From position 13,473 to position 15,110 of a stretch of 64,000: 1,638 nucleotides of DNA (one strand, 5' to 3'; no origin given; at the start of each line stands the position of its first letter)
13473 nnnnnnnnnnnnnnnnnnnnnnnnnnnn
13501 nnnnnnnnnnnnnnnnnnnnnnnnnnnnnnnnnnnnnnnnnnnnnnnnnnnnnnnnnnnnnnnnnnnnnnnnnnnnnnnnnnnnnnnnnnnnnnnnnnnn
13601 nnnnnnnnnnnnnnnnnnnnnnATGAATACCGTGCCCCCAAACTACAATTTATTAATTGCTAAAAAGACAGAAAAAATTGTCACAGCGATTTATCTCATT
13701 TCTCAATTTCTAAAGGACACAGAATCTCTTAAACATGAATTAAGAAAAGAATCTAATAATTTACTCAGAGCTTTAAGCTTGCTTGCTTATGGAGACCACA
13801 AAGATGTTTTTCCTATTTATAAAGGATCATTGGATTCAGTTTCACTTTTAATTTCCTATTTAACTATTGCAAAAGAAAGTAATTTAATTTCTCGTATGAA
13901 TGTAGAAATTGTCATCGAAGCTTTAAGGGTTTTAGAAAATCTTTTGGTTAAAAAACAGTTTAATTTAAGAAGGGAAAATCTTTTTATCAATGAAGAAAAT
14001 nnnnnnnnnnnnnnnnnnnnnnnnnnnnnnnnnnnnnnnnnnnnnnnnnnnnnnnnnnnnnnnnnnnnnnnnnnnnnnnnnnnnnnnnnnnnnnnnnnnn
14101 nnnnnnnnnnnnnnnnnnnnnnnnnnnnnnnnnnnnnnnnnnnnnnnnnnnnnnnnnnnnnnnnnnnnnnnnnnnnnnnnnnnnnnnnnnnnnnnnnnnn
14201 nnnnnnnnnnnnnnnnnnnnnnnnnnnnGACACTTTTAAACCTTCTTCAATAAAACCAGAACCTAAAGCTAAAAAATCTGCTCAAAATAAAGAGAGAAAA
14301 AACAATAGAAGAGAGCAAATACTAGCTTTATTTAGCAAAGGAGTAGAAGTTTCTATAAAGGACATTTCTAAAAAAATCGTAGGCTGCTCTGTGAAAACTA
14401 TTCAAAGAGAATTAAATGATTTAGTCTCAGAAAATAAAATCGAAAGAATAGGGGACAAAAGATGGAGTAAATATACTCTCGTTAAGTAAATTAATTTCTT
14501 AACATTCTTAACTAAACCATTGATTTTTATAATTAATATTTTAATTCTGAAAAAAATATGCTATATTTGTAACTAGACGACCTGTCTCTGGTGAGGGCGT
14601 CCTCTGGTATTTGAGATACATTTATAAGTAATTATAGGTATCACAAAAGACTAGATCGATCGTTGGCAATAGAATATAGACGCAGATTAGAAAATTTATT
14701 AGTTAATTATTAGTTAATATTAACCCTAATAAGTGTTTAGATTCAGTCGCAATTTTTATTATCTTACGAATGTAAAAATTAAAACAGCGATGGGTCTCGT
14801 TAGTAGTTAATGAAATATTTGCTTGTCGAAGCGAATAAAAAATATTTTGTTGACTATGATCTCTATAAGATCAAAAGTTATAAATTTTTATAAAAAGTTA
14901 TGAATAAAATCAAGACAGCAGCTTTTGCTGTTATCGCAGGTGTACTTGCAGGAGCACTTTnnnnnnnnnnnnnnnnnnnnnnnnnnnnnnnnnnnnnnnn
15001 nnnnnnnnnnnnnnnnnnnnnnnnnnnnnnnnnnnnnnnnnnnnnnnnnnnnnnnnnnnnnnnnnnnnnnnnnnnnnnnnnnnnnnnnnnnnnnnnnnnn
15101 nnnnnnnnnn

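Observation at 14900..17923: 1007-aa secreted Thr/Ser/Gly-rich surface protein with a peptidoglycan-binding N-terminus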

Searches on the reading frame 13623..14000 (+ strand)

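Call 85: search_protein_families(library=pfam, proteins=[window:13623-14000:+], max_evalue=5)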
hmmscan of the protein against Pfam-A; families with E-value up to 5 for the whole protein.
window:13623-14000:+ (126 aa): 1 family
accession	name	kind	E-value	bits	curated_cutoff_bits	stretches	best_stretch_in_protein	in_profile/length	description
PF12481.13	DUF3700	-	0.023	14.6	27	1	56-105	71-115/228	Aluminium induced protein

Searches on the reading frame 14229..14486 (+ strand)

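Call 85: search_protein_families(library=pfam, proteins=[window:14229-14486:+], max_evalue=5)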
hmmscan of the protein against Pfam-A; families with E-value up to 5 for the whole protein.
window:14229-14486:+ (86 aa): 14 families
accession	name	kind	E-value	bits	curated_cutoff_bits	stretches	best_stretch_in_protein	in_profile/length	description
PF08220.18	HTH_DeoR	-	0.00086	19.4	21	1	27-74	1-47/57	DeoR-like helix-turn-helix domain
PF19610.4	DUF6115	-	0.00098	19.9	27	1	7-50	79-120/134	Family of unknown function (DUF6115)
PF13730.12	HTH_36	-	0.0013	18.9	25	1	41-67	26-51/55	Helix-turn-helix domain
PF08279.18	HTH_11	-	0.0021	18.3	25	1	27-68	1-42/55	HTH domain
PF13936.12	HTH_38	-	0.0044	17.2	27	1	28-62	10-41/44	Helix-turn-helix domain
PF13384.12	HTH_23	-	0.029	14.6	24.6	1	27-64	6-40/50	Homeodomain-like domain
PF02796.21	HTH_7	-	0.031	14.8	23.8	1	26-64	9-44/45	Helix-turn-helix domain of resolvase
PF01526.23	DDE_Tnp_Tn3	-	0.052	12.7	24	1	17-73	20-76/389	Tn3 transposase DDE domain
PF11740.13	KfrA_N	-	0.075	14.2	26.1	1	28-69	6-47/113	Plasmid replication region DNA-binding N-term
PF16724.11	T4-gp15_tss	-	0.085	12.5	25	1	29-84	127-180/245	T4-like virus Myoviridae tail sheath stabiliser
PF22168.2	DIP2311-like_C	-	0.089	13.5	27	1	50-84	28-62/63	Transcriptional regulator DIP2311-like, C-terminal domain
PF02737.24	3HCDH_N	-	0.11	12.8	22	1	34-72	18-56/180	3-hydroxyacyl-CoA dehydrogenase, NAD binding domain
PF25213.1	HVO_A0261_N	-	0.17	12.2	35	1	50-75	33-58/86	HVO_A0261 N-terminal domain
PF13338.12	AbiEi_4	-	0.23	12.1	25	1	30-75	2-42/49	Transcriptional regulator, AbiEi antitoxin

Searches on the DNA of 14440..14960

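Call 59: search_rna_families(source=window, start=14440, end=14960, threshold=evalue, max_evalue=5)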
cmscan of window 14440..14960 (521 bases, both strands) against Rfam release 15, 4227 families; matches with E-value up to 5: 5.
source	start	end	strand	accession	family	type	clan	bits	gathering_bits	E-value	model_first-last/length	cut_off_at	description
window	14504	14623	+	RF02322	TtnuHACA15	Gene; snRNA; snoRNA; HACA-box;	-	19.6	100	0.7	1-117/117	no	Tetrahymena snoRNA TtnuHACA15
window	14531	14682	+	RF02546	LSU_trypano_mito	Gene; rRNA;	CL00112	12.2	60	3.1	199-561/561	no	Trypanosomatid mitochondrial large subunit ribosomal RNA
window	14707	14823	-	RF02546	LSU_trypano_mito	Gene; rRNA;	CL00112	11.8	60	4.1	127-561/561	no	Trypanosomatid mitochondrial large subunit ribosomal RNA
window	14673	14734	+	RF00023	tmRNA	Gene;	CL00001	10.3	47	0.047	84-140/374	no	transfer-messenger RNA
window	14826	14960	+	RF01295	SCARNA7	Gene; snRNA; snoRNA; scaRNA;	-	9.5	65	3.7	1-135/330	3'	Small Cajal body-specific RNA 7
